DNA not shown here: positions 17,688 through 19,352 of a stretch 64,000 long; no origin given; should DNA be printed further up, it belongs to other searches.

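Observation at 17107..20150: Three-gene DUF547 / GT-C-like / GT2 operon: probable polyprenyl-phosphate-sugar periplasmic glycosylation system of unknown target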

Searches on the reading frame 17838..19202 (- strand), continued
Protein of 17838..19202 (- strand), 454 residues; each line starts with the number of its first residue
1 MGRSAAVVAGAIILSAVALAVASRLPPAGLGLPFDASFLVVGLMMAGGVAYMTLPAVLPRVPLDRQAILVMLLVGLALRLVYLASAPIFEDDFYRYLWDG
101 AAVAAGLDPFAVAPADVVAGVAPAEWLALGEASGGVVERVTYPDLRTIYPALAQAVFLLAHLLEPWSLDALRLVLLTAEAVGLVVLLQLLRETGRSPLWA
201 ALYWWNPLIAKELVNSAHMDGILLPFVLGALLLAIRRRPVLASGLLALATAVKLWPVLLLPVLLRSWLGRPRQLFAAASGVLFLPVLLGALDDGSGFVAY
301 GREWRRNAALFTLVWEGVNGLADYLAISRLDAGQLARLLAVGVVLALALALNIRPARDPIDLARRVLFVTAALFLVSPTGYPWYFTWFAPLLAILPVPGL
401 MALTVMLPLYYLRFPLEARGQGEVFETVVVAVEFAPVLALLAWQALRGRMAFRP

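Call 23: search_protein_families(library=ncbifam, proteins=[L032:832-1788:+, L032:2096-2956:+, L032:2963-3712:+, L032:3740-5257:+, L032:7217-9391:+, L032:9522-11648:+, L024:5347-5808:+, L024:9514-10194:+, L008:6419-7027:-, L024:7295-9388:+], max_evalue=0.00001)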
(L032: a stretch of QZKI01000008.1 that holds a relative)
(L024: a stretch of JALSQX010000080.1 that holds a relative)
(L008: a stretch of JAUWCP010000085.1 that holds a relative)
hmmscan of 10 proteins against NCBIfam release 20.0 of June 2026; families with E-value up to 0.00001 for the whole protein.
L032:832-1788:+ (318 aa): 15 families
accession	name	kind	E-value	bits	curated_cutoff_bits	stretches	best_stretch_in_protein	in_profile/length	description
TIGR04167.1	rSAM_SeCys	equivalog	3.1e-127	424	300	1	17-317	2-303/303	arsenosugar biosynthesis radical SAM (seleno)protein ArsS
TIGR04317.1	W_rSAM_matur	equivalog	2.2e-11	43.5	380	1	21-161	2-139/349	tungsten cofactor oxidoreductase radical SAM maturase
TIGR02668.1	moaA_archaeal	equivalog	3.1e-09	36.2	325.25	1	20-110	7-99/303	GTP 3',8-cyclase MoaA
NF033640.1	N_Twi_rSAM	subfamily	7.3e-09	35.2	170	1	13-158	100-265/398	twitch domain-containing radical SAM protein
NF001199.0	PRK00164.2-1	equivalog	1.2e-08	34.5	231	1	18-111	7-102/308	GTP 3',8-cyclase MoaA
NF049973.1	radical_Rv1681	equivalog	4.5e-08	32.4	380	1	31-163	80-211/326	Rv1681 family radical SAM protein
TIGR02666.1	moaA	equivalog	3.7e-07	29.4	284.05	1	19-110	6-105/336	GTP 3',8-cyclase MoaA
TIGR04078.1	rSAM_yydG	equivalog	8.4e-07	28.7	300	1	24-99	2-79/309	YydG family radical SAM peptide epimerase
TIGR04251.1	SCM_rSAM_ScmF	equivalog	1.4e-06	28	400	1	22-112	3-96/353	SynChlorMet cassette radical SAM/SPASM protein ScmF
TIGR03962.1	mycofact_rSAM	equivalog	2.4e-06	27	265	1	27-164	16-150/339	mycofactocin radical SAM maturase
TIGR03963.1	rSAM_QueE_Clost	equivalog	7.7e-06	25.7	260.1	0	9-107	7-104/219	putative 7-carboxy-7-deazaguanine synthase QueE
NF045574.1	sacti_mat_StsB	exception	7.9e-06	25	625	0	23-162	96-232/466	StsB family radical SAM/SPASM domain sactipeptide maturase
NF050035.1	rSAM_WgK_link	exception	8e-06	25.1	650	0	24-159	10-144/367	radical SAM/SPASM peptide maturase WgkB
NF045646.2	rSAM_Se_TrsS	equivalog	8.1e-06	24.6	490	0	18-160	81-224/441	radical SAM (seleno)protein TrsS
TIGR03978.1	rSAM_paired_1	equivalog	9.3e-06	24.7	370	0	29-160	89-229/466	His-Xaa-Ser system radical SAM maturase HxsB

L032:2096-2956:+ (286 aa): 0 families

L032:2963-3712:+ (249 aa): 0 families

L032:3740-5257:+ (505 aa): 53 families (the best 25 are shown)
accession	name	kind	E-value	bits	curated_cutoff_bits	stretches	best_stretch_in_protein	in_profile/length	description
NF004991.0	PRK06370.1-3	subfamily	4.9e-255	846.8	620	1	4-505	5-508/509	FAD-containing oxidoreductase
TIGR02053.1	MerA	equivalog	8.7e-123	410.7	454.45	1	35-486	1-455/465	mercury(II) reductase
TIGR01350.1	lipoamide_DH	equivalog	7.1e-117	390.9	408.8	1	35-484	2-454/461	dihydrolipoyl dehydrogenase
NF004992.0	PRK06370.1-4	equivalog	5.5e-95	318.5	629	1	34-480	4-451/459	FAD-containing oxidoreductase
NF004947.0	PRK06292.2-5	equivalog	3e-90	303.4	592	1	34-481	3-455/474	dihydrolipoyl dehydrogenase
NF004776.0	PRK06116.1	equivalog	4.5e-84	283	480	1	34-476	4-445/450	glutathione-disulfide reductase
NF010311.1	PRK13748.1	subfamily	3.9e-82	276.9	600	1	25-486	88-550/560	mercury(II) reductase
NF005883.0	PRK07845.1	equivalog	6.6e-80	269.3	479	1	36-484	4-459/466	NAD(P)H-quinone dehydrogenase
NF004946.0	PRK06292.2-4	subfamily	8.4e-80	268.8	634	1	34-480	3-466/487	dihydrolipoyl dehydrogenase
NF004943.0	PRK06292.2-1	equivalog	2e-79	267.5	432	1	34-482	3-453/456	dihydrolipoyl dehydrogenase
NF004990.0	PRK06370.1-1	equivalog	1.9e-78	264.2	842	1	34-479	4-450/459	FAD-containing oxidoreductase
NF004945.0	PRK06292.2-3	equivalog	7.1e-77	259.3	494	1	34-478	3-446/457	dihydrolipoyl dehydrogenase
NF005884.0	PRK07846.1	equivalog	1.2e-76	258.1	501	1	34-466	3-432/454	mycothione reductase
NF004939.0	PRK06292.1-1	equivalog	4.1e-75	253.3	435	1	35-477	6-451/476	dihydrolipoyl dehydrogenase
NF003585.0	PRK05249.1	equivalog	6.6e-75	252.5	465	1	34-486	6-460/464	Si-specific NAD(P)(+) transhydrogenase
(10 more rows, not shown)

L032:7217-9391:+ (724 aa): 18 families
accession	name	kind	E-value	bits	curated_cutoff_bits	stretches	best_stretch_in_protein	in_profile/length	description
TIGR04283.1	glyco_like_mftF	equivalog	4.3e-91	304.4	182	2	493-711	1-221/221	TIGR04283 family arsenosugar biosynthesis glycosyltransferase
TIGR04282.1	glyco_like_cofC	hypoth_equivalog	2.3e-64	216.7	134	1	284-474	1-189/189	TIGR04282 family arsenosugar biosynthesis glycosyltransferase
TIGR04182.1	glyco_TIGR04182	equivalog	9.6e-47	159.8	325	2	50-248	1-199/293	S-layer glycoprotein N-glycosyltransferase AglJ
NF010496.0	PRK13915.1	equivalog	1.1e-31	110.1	262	2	30-149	15-145/307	glucosyl-3-phosphoglycerate synthase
NF041391.1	DPhHxTase_Halo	equivalog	2e-24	85.7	375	1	57-251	3-195/213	dolichyl-phosphate hexose transferase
NF058614.1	PPMAGASynPpgS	equivalog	1.1e-19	70.7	370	1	51-167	2-122/226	polyprenyl-phospho-N-acetylgalactosaminyl synthase PpgS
TIGR03965.1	mycofact_glyco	equivalog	1.9e-16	60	280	2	486-663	69-267/467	mycofactocin biosynthesis glycosyltransferase MftF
NF041875.1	EPS_EpsD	equivalog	3.8e-13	49.5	370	1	493-582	1-99/325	exopolysaccharide biosynthesis glycosyltransferase EpsD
TIGR03937.1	PgaC_IcaA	equivalog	4.5e-13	48.9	422.3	1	483-580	37-143/407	poly-beta-1,6-N-acetyl-D-glucosamine synthase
NF007986.1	PRK10714.1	equivalog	2e-11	43.5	529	1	49-159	6-126/316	undecaprenyl-phosphate 4-deoxy-4-formamido-L-arabinose transferase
NF007482.0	PRK10073.1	equivalog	2.7e-11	43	423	1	489-575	4-98/334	glycosyltransferase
TIGR03469.1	HpnB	hypoth_equivalog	1.1e-10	41.1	379.25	0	488-540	41-96/386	hopene-associated glycosyltransferase HpnB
NF045692.1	OglycostaseCruG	equivalog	1.6e-09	37.2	600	0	43-95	35-90/386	2'-O-glycosyltransferase CruG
TIGR03552.1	F420_cofC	equivalog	1.8e-08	34.3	105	1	295-476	11-186/196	2-phospho-L-lactate guanylyltransferase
NF047588.1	GlcsyltransPgfSStrep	equivalog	2.4e-07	30.3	500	0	491-582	1-105/308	glycosyltransferase PgfS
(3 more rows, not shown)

L032:9522-11648:+ (708 aa): 27 families (the best 25 are shown)
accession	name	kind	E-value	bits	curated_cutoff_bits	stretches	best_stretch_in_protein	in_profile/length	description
NF040959.1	MamA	equivalog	1.4e-33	116.1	200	3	498-646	51-199/204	magnetosome protein MamA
TIGR02917.1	PEP_TPR_lipo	equivalog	1.4e-32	112.5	312.2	1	405-696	284-575/899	XrtA/PEP-CTERM system TPR-repeat protein PrsT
TIGR02521.1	type_IV_pilW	equivalog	6.2e-27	94.7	154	1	416-589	31-206/234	type IV pilus biogenesis/stability protein PilW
NF033758.1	gliding_GltE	equivalog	1.7e-21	76.7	225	2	470-562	72-164/411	adventurous gliding motility TPR repeat lipoprotein GltE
NF033762.1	social_mot_Tgl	equivalog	8.5e-20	71.1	225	1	489-579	36-127/252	social motility TPR repeat lipoprotein Tgl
NF033920.0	C39_PA2778_fam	equivalog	6.5e-17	61.8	150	0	597-685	167-255/255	PA2778 family cysteine peptidase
TIGR02552.1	LcrH_SycD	equivalog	6e-16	58.4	104.8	0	496-574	30-108/136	SycD/LcrH family type III secretion system chaperone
TIGR03939.1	PGA_TPR_OMP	equivalog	3e-13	48.9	366.65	1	561-670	404-514/800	poly-beta-1,6 N-acetyl-D-glucosamine export porin PgaA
NF052415.1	T3SS_chap_SctY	equivalog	2.4e-12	47.3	70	1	518-611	6-102/106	type III secretion apparatus assembly chaperone SctY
TIGR00540.1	TPR_hemY_coli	hypoth_equivalog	7.6e-12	44.7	142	0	556-673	265-378/385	heme biosynthesis-associated TPR protein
NF008520.0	PRK11447.1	equivalog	7.3e-11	40.6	858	1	434-680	287-555/1157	cellulose synthase complex outer membrane protein BcsC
TIGR02795.1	tol_pal_ybgF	equivalog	9e-11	42.4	90.1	0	559-658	9-114/119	tol-pal system protein YbgF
NF008757.0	PRK11788.1-5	equivalog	1.4e-10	40.9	363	0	420-558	184-322/388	lipopolysaccharide assembly protein LapB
NF008391.2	PRK11189.1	equivalog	9.7e-10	38.4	250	0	450-517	65-132/297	lipoprotein NlpI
NF047371.1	FlcA_CTERM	equivalog_domain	1.1e-09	37.4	300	0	473-547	462-536/646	periplasmic flagellar collar protein FlcA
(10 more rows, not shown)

L024:5347-5808:+ (153 aa): 0 families

L024:9514-10194:+ (226 aa): 74 families (the best 25 are shown)
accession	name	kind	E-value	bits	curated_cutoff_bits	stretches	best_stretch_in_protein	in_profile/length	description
NF009173.0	PRK12520.1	equivalog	8.1e-59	198.6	255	1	43-223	5-188/191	RNA polymerase sigma factor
TIGR02943.1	Sig70_famx1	hypoth_equivalog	4.2e-58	196.3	162.2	1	46-221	8-186/188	RNA polymerase sigma-70 factor, TIGR02943 family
NF008892.0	PRK11924.2-1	equivalog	5e-54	183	291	1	39-221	16-200/203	RNA polymerase sigma factor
NF009184.0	PRK12532.1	equivalog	1.3e-47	162.3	276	1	52-223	17-193/195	RNA polymerase sigma factor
NF009196.0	PRK12544.1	equivalog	1.7e-47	161.5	287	1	51-220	29-202/208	RNA polymerase factor sigma-70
NF009182.0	PRK12530.1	subfamily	2.4e-41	141.3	264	1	53-222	22-192/193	RNA polymerase sigma factor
NF009197.0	PRK12545.1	equivalog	5e-35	121.1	336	1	38-215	6-188/201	RNA polymerase factor sigma-70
TIGR02937.1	sigma70-ECF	superfamily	8.9e-26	90.5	42.9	1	44-214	5-165/165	sigma-70 family RNA polymerase sigma factor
NF058625.1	sigma_PG0214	equivalog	8.8e-25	87.4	130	1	50-214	14-161/170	GFO_1088 family ECF-type sigma factor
TIGR02950.1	SigM_subfam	subfamily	7.5e-24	84.4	147.95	1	48-214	8-158/159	RNA polymerase sigma factor, SigM family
NF008888.0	PRK11922.1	equivalog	9.9e-24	84.2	204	1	35-215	25-197/231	RNA polymerase sigma factor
TIGR02985.1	Sig70_bacteroi1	subfamily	9.8e-22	77.9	126.4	1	46-212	7-160/162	RNA polymerase sigma-70 factor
NF009166.1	PRK12513.1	equivalog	1.4e-20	73.8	206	1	43-214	25-186/193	RNA polymerase sigma factor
NF006089.0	PRK08241.1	subfamily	1.5e-20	73.6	240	1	63-212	45-202/343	RNA polymerase subunit sigma-70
TIGR02952.1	Sig70_famx2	equivalog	1.3e-18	67.5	206.45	1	47-214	18-170/170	ECF subfamily RNA polymerase sigma factor, BldN family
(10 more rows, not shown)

L008:6419-7027:- (202 aa): 7 families
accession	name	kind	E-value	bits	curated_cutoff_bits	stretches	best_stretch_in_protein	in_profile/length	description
NF045521.1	rhoda_near_glyco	subfamily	6.2e-25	87.7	145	1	70-192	22-139/144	rhodanese homology domain-containing protein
NF006444.0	PRK08762.1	equivalog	6.3e-11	41.5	449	1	60-172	12-117/387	molybdopterin-synthase adenylyltransferase MoeB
NF001133.1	PRK00142.1-1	equivalog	1e-09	38.3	170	1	63-162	106-203/229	oxygen-dependent tRNA uridine(34) hydroxylase TrhO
NF005902.0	PRK07878.1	equivalog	2.2e-09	36.7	647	1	63-163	287-382/392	adenylyltransferase/sulfurtransferase MoeZ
NF005646.0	PRK07411.1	equivalog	1.7e-08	34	633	1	61-165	280-382/390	molybdopterin-synthase adenylyltransferase MoeB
NF041203.1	rhodanese_LYCAU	equivalog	6.9e-08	32.2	115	1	61-169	19-123/126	rhodanese-related (seleno)protein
NF045694.1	seleno_TsoB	exception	6.7e-06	24.5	805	1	75-172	58-159/572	rhodanese/DsbD fusion-like selenoprotein TsoB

L024:7295-9388:+ (697 aa): 15 families
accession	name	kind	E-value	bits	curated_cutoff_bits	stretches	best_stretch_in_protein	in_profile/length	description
TIGR04283.1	glyco_like_mftF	equivalog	1e-95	319.6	182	2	449-667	1-221/221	TIGR04283 family arsenosugar biosynthesis glycosyltransferase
TIGR04282.1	glyco_like_cofC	hypoth_equivalog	1.9e-65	220.2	134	1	240-430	1-189/189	TIGR04282 family arsenosugar biosynthesis glycosyltransferase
TIGR04182.1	glyco_TIGR04182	equivalog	1.2e-50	172.6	325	2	7-223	2-215/293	S-layer glycoprotein N-glycosyltransferase AglJ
NF010496.0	PRK13915.1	equivalog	6e-29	101.1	262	2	2-112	28-153/307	glucosyl-3-phosphoglycerate synthase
NF041391.1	DPhHxTase_Halo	equivalog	3.4e-26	91.6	375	1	13-210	3-197/213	dolichyl-phosphate hexose transferase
NF058614.1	PPMAGASynPpgS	equivalog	8.6e-20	71.1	370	1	8-117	3-116/226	polyprenyl-phospho-N-acetylgalactosaminyl synthase PpgS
TIGR03965.1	mycofact_glyco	equivalog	9.1e-16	57.8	280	1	441-554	68-190/467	mycofactocin biosynthesis glycosyltransferase MftF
TIGR03937.1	PgaC_IcaA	equivalog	6.9e-11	41.7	422.3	1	439-549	37-157/407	poly-beta-1,6-N-acetyl-D-glucosamine synthase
TIGR03552.1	F420_cofC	equivalog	1.8e-10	40.8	105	1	251-431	11-185/196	2-phospho-L-lactate guanylyltransferase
NF041875.1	EPS_EpsD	equivalog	6.5e-10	38.9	370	1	449-628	1-203/325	exopolysaccharide biosynthesis glycosyltransferase EpsD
NF007482.0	PRK10073.1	equivalog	2.1e-08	33.5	423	0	447-531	6-98/334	glycosyltransferase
NF045692.1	OglycostaseCruG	equivalog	2.7e-08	33.1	600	0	440-493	34-89/386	2'-O-glycosyltransferase CruG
NF007986.1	PRK10714.1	equivalog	3.4e-07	29.6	529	0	5-114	6-125/316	undecaprenyl-phosphate 4-deoxy-4-formamido-L-arabinose transferase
TIGR03469.1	HpnB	hypoth_equivalog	4.4e-07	29.2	379.25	0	438-497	35-97/386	hopene-associated glycosyltransferase HpnB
NF041865.1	EpsU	equivalog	4.8e-06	25.8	700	0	5-68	39-110/394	exopolysaccharide biosynthesis GT2 family glycosyltransferase EpsU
